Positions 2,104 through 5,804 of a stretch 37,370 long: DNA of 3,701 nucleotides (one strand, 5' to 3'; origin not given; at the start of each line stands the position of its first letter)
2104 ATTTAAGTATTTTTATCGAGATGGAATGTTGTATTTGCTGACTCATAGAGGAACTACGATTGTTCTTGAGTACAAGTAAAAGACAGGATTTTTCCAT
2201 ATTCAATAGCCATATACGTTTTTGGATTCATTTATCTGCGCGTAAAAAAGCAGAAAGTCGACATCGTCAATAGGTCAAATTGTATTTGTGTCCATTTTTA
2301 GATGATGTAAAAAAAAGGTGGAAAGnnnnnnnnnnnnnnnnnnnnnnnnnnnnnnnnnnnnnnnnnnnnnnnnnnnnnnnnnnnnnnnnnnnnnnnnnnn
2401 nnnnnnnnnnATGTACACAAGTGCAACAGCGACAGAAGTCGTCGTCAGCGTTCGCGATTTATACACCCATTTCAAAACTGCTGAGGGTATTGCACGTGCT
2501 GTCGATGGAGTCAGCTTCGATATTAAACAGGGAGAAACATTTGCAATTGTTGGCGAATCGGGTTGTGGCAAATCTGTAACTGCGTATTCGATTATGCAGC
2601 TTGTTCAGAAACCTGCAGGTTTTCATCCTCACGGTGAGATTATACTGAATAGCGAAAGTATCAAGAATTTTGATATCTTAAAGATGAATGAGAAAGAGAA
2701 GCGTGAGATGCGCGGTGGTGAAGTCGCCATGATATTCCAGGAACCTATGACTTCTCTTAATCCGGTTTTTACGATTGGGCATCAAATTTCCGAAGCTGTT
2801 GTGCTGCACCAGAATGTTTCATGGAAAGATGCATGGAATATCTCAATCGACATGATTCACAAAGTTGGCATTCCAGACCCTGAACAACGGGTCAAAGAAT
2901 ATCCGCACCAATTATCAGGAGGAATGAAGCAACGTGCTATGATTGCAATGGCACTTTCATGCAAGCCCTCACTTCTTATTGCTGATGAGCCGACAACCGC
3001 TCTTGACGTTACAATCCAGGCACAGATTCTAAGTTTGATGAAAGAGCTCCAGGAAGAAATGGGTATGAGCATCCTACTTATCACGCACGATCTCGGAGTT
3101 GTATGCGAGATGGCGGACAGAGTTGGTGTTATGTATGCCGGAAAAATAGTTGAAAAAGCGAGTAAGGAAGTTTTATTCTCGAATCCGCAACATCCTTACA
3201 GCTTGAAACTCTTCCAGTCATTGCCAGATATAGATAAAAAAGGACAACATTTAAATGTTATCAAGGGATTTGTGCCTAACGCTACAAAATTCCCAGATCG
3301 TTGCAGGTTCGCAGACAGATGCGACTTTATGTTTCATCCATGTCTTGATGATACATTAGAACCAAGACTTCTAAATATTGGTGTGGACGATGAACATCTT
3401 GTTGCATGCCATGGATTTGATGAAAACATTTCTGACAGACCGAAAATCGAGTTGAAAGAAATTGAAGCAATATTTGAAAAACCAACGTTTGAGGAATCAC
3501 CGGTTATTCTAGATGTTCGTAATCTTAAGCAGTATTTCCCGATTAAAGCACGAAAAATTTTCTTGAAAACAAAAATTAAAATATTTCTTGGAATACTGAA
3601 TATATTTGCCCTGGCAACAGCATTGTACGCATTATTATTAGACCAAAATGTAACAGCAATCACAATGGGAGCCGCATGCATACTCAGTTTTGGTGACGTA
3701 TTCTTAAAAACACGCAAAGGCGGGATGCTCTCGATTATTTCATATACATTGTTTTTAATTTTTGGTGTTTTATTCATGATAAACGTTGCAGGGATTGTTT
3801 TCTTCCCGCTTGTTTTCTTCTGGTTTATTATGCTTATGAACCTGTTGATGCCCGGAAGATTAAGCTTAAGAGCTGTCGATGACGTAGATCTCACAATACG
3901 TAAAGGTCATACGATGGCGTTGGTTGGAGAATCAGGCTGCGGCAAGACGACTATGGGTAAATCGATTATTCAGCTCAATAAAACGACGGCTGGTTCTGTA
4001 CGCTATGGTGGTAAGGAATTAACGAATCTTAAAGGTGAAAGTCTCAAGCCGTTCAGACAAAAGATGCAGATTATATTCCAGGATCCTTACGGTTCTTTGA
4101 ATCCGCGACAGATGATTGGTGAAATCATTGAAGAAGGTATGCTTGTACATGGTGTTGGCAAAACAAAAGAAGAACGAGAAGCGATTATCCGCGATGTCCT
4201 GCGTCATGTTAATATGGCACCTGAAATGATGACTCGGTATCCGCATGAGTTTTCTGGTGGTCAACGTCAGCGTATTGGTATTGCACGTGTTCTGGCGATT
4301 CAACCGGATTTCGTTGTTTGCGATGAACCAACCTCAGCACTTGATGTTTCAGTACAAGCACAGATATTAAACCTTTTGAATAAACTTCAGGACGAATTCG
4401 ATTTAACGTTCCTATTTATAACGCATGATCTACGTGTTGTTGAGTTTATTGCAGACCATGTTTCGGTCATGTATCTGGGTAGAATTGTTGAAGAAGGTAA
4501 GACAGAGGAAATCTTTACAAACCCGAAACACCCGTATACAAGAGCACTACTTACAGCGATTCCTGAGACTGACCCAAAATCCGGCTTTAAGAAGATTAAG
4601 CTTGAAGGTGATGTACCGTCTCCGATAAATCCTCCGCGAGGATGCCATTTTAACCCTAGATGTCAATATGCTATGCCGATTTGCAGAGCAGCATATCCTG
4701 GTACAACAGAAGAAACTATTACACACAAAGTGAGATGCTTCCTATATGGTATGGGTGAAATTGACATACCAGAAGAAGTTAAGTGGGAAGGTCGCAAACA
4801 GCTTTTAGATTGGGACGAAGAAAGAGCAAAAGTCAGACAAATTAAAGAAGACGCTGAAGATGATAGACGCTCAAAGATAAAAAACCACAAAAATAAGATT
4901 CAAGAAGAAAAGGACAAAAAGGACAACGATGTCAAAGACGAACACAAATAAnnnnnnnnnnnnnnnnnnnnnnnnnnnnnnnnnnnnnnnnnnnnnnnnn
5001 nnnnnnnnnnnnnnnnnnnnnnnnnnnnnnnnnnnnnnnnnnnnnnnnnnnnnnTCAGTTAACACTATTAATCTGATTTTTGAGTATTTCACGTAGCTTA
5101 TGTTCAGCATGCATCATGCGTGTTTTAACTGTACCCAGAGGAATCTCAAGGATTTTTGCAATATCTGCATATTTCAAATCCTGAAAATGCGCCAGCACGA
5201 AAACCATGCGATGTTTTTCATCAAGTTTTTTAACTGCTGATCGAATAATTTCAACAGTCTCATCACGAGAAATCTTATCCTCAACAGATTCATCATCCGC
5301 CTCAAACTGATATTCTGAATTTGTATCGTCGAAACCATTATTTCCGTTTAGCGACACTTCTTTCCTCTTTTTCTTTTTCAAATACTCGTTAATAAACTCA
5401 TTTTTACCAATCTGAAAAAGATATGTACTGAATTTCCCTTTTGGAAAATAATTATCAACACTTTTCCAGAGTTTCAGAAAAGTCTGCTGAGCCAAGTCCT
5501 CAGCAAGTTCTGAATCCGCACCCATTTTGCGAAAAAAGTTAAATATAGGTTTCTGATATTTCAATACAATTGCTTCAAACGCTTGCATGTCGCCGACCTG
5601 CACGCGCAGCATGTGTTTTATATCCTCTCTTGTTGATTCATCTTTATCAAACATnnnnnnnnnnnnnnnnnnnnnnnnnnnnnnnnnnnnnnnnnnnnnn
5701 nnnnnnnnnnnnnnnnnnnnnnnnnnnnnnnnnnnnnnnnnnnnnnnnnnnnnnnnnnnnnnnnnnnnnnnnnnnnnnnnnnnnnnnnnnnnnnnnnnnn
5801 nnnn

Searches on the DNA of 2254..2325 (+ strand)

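Call 104: build_rna_model(alignment_id=A6, structure=none)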
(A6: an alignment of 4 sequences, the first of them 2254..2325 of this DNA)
Model R1 built from alignment A6 (4 sequences, 72 columns); structure: none (sequence only).
model positions 72; base pairs 0; branch points 0; effective number of sequences 4; information 0.548 bits per position. No base pairs: searches with it score sequence only.

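Call 105: search_with_rna_model(model_id=R1, sources=[window, L001, L002, L005, L007, L008, L009, L010, L011, L012, L014, L016, L017, L018], max_evalue=10)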
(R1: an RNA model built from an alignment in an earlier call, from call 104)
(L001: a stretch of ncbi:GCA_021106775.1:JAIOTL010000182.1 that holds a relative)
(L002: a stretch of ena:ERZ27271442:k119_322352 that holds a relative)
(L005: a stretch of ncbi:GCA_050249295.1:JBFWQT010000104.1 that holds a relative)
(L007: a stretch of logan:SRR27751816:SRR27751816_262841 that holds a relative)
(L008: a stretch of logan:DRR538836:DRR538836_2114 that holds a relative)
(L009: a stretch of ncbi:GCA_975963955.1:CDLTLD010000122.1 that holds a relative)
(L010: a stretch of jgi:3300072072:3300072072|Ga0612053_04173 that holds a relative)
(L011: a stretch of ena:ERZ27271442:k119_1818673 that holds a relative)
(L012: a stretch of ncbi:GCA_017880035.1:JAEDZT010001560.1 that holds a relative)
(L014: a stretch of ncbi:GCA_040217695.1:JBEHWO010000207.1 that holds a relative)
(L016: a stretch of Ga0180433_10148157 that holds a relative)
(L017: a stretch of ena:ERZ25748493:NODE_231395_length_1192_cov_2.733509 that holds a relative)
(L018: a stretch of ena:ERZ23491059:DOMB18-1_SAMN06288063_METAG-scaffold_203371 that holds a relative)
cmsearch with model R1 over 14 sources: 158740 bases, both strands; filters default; matches with E-value up to 10: 7.
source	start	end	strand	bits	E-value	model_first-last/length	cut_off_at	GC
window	2256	2323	+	55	8.5e-16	3-70/72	-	0.32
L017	224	292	+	52.4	6e-15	2-70/72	-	0.38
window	21555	21623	+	52.1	7.3e-15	2-70/72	-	0.39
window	28523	28591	+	47.5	2.1e-13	2-70/72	-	0.36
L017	125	157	+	14.3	0.0068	3-32/72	-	0.36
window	5685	5748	-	14.3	0.0068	2-61/72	-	0.41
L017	299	329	+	7.7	0.86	37-67/72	-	0.35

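Call 107: search_with_rna_model(model_id=R1, source=window, max_evalue=10, filters=off, show_alignments=6)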
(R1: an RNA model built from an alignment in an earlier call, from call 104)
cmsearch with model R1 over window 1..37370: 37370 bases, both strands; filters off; matches with E-value up to 10: 59.
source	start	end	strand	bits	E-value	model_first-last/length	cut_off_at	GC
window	2256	2323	+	55.1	1.9e-16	3-70/72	-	0.32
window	21555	21623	+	52.1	1.7e-15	2-70/72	-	0.39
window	28523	28591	+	47.5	5e-14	2-70/72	-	0.36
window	5696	5748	-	14.2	0.0017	2-54/72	-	0.43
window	19111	19129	+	8.3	0.13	14-32/72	-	0.26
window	5705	5755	+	7.7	0.2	15-65/72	-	0.39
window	9999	10016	-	6.5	0.47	6-23/72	-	0.5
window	17817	17845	+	6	0.7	31-59/72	-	0.14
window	13493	13530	-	5.5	0.99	32-64/72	-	0.26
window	37165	37204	-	5.5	1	18-66/72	-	0.35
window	21553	21609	-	5.1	1.3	4-60/72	-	0.39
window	23266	23303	-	5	1.4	27-64/72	-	0.32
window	22359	22387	+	4.9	1.5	39-67/72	-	0.31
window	26002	26020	-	4.9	1.6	7-25/72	-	0.26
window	9548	9590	+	4.7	1.8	21-63/72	-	0.33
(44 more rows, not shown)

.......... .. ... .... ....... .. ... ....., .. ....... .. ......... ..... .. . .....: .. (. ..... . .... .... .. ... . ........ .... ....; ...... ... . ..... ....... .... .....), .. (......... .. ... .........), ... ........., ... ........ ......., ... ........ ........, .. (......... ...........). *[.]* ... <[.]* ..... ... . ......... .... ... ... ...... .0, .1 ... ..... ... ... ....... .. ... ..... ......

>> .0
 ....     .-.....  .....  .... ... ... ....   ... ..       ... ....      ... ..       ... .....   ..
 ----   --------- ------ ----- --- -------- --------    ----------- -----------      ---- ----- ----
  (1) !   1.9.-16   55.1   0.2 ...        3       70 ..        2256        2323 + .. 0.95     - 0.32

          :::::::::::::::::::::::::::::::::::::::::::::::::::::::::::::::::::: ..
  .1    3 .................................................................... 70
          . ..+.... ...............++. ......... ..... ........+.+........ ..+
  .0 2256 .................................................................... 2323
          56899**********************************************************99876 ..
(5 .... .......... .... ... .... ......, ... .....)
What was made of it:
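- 2256..2323 (+): Best-scoring copy of the element, 88-155 nt upstream of a fused OppD/OppF-type ABC ATPase gene (2411-4951). R1 scores 55 bits (calls 105, 107).
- On Single operon (EF-G through csm5): A second promoter-like element precedes csm5 (call 107).
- Checked: A sequence model finds a fourth window copy at 5748->5696 on the - strand (E 0.0017), upstream of an ECF sigma gene (call 107).
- The ECF-linked element precedes EF-G and csm5 (call 107).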

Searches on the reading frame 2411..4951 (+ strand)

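Call 6: search_protein_families(library=pfam, proteins=[window:2411-4951:+], max_evalue=0.001)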
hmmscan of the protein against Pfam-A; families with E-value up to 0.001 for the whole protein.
window:2411-4951:+ (846 aa): 15 families
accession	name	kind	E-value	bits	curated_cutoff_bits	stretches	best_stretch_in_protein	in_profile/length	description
PF00005.33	ABC_tran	-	1.1e-60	204.6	25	2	490-642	2-137/137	ABC transporter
PF08352.17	oligo_HPY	-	5e-40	136.2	27.1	2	693-758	1-65/65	Oligopeptide/dipeptide transporter, C-terminal region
PF02463.25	SMC_N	-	1.8e-13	50.9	40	2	43-242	26-213/220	RecF/RecN/SMC N terminal domain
PF13304.12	AAA_21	-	8e-11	43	27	1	157-230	227-302/304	AAA domain, putative AbiEii toxin, Type IV TA system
PF13401.12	AAA_22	-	3.4e-07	31.1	27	0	502-632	8-124/130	AAA domain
PF00004.35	AAA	-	1.7e-05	25.7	21.2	0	502-554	1-52/131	ATPase family associated with various cellular activities (AAA)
PF00006.31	ATP-synt_ab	-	2.9e-05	24.2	29.5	0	491-523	6-38/213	ATP synthase alpha/beta family, nucleotide-binding domain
PF05729.18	NACHT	-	3.9e-05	24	26.7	0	500-522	1-23/167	NACHT domain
PF00910.28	RNA_helicase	-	5.4e-05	24.1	21.5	0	46-82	3-39/105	RNA helicase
PF12775.13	AAA_7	-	0.00012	22.1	25.8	0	492-521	26-55/181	P-loop containing dynein motor region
PF13555.12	AAA_29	-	0.00028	21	27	0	32-55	13-36/61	P-loop containing region of AAA domain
PF06745.19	ATPase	-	0.00028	20.8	26.6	0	496-518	16-38/231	KaiC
PF05621.17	TniB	-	0.00055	19.9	22.4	0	173-224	107-160/189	Bacterial TniB protein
PF03193.22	RsgA_GTPase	-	0.00062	20.1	30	0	495-531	103-138/174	RsgA GTPase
PF00158.32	Sigma54_activat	-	0.00082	19.5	20.2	0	39-67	20-48/168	Sigma-54 interaction domain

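Call 108: search_protein_families(library=ncbifam, proteins=[window:2411-4951:+], max_evalue=0.001)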
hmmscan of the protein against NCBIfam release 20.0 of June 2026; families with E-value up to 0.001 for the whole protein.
window:2411-4951:+ (846 aa): 190 families (the best 25 are shown)
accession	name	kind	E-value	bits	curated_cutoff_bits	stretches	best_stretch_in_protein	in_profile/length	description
NF008453.0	PRK11308.1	subfamily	1.3e-191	636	408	2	484-778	33-325/334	dipeptide ABC transporter ATP-binding protein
NF007613.0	PRK10261.1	equivalog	1.9e-180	601.3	1077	2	8-275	9-276/623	glutathione ABC transporter ATP-binding protein GsiA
NF011659.0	PRK15079.1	equivalog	4.5e-176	584.4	540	2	485-777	36-329/334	murein tripeptide/oligopeptide ABC transporter ATP binding protein OppF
NF007010.1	PRK09473.1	subfamily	4.5e-174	577.6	575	2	12-335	2-313/318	oligopeptide ABC transporter ATP-binding protein OppD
NF043079.1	MMSYN1_0167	equivalog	6.6e-170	566.6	740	3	88-330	289-529/561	oligopeptide ABC transporter ATP-binding protein OppD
NF008246.0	PRK11022.1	equivalog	1.5e-167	556.6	541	2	12-334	4-315/326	dipeptide ABC transporter ATP-binding protein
NF043071.1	DppF_dipep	equivalog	5.5e-167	555.2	660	2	485-777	35-325/331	dipeptide ABC transporter ATP-binding subunit DppF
NF011713.0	PRK15134.1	equivalog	1.3e-164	548.7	834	2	8-274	2-263/529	microcin C ABC transporter ATP-binding protein YejF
NF043078.1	MMSYN1_0168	equivalog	2.8e-142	475.6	800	5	584-730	464-610/649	oligopeptide ABC transporter ATP-binding protein OppF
TIGR02770.1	nickel_nikD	equivalog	8.4e-138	457.2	318.7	2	31-268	2-226/230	nickel import ATP-binding protein NikD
NF047576.1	opine_ATP_CntF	equivalog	2.8e-127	423.4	385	2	30-275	19-257/264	staphylopine uptake ABC transporter ATP-binding protein CntF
NF047578.1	opine_ATP_CntD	equivalog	2.7e-125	417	380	2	30-276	19-258/266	staphylopine uptake ABC transporter ATP-binding protein CntD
TIGR02769.1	nickel_nikE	equivalog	4.2e-119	396.9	332.55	2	486-723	24-259/265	nickel import ATP-binding protein NikE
NF011674.0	PRK15093.1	equivalog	3.9e-115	384.5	627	2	12-336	4-323/330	putrescine export ABC transporter ATP-binding protein SapD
NF007739.0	PRK10419.1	subfamily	2.6e-111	371.4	354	2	487-722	26-259/268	nickel ABC transporter ATP-binding protein NikE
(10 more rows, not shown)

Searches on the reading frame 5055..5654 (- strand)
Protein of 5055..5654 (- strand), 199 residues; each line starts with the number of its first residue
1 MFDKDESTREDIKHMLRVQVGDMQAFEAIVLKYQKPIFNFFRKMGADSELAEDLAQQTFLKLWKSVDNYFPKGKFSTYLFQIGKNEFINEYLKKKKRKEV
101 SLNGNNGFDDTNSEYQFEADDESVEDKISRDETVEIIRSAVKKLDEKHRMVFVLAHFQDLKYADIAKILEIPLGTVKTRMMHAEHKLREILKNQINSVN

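Call 6: search_protein_families(library=pfam, proteins=[window:5055-5654:-], max_evalue=0.001)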
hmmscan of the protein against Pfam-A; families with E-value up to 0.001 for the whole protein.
window:5055-5654:- (199 aa): 3 families
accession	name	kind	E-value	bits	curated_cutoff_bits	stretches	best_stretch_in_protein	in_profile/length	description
PF04542.20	Sigma70_r2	-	6.4e-16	58.4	24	1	30-96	2-70/71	Sigma-70 region 2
PF08281.18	Sigma70_r4_2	-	2e-13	50.2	25.7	1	136-186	3-53/54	Sigma-70, region 4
PF04545.22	Sigma70_r4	-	3.2e-10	39.8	24.1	1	141-189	2-50/50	Sigma-70, region 4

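Call 108: search_protein_families(library=ncbifam, proteins=[window:5055-5654:-], max_evalue=0.001)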
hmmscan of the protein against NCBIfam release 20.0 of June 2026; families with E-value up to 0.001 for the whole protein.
window:5055-5654:- (199 aa): 105 families (the best 25 are shown)
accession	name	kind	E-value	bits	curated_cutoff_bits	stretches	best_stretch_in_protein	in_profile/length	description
NF009166.1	PRK12513.1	equivalog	4.5e-40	137.4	206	1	7-194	5-189/193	RNA polymerase sigma factor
NF007223.0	PRK09641.1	equivalog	1.5e-35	122.7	209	1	13-195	7-184/187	RNA polymerase sigma factor SigW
TIGR02948.1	SigW_bacill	equivalog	4.7e-33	114.8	243.1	1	13-195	7-184/187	RNA polymerase sigma factor SigW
NF007216.0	PRK09638.1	equivalog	2.5e-32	112.1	194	1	13-193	7-176/180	RNA polymerase sigma factor SigY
TIGR02937.1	sigma70-ECF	superfamily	2.2e-31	108.7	42.9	1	25-191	2-165/165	sigma-70 family RNA polymerase sigma factor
TIGR02985.1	Sig70_bacteroi1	subfamily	1.5e-30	106.6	126.4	1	24-191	1-162/162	RNA polymerase sigma-70 factor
NF008888.0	PRK11922.1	equivalog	1.7e-30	106.4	204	1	6-198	12-203/231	RNA polymerase sigma factor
NF009172.0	PRK12519.1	subfamily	3e-28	98.7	222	1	6-195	11-193/194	RNA polymerase sigma factor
NF009171.0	PRK12518.1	equivalog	3.5e-28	98.7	208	1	8-194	11-187/191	RNA polymerase sigma factor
TIGR02939.1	RpoE_Sigma70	equivalog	3.9e-28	98.8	236.15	1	8-191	4-186/190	RNA polymerase sigma factor RpoE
NF009174.0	PRK12522.1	equivalog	9.6e-28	97.3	217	1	26-196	5-172/175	RNA polymerase sigma factor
NF009168.0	PRK12515.1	subfamily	6.9e-27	94.2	236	1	10-194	8-182/189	RNA polymerase sigma factor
NF058625.1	sigma_PG0214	equivalog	9.1e-26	90.6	130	1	23-196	3-166/170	GFO_1088 family ECF-type sigma factor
TIGR02950.1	SigM_subfam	subfamily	9.6e-26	90.5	147.95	1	27-191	3-158/159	RNA polymerase sigma factor, SigM family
NF006930.0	PRK09415.1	subfamily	4.3e-22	78.8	198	1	24-193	16-177/179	RNA polymerase factor sigma C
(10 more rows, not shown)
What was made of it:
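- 5055..5748 (-): ECF sigma factor gene (5055-5654) with a diverged copy of the same element upstream (5748->5696). TIGR02937 scores 108.7 bits (call 108).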
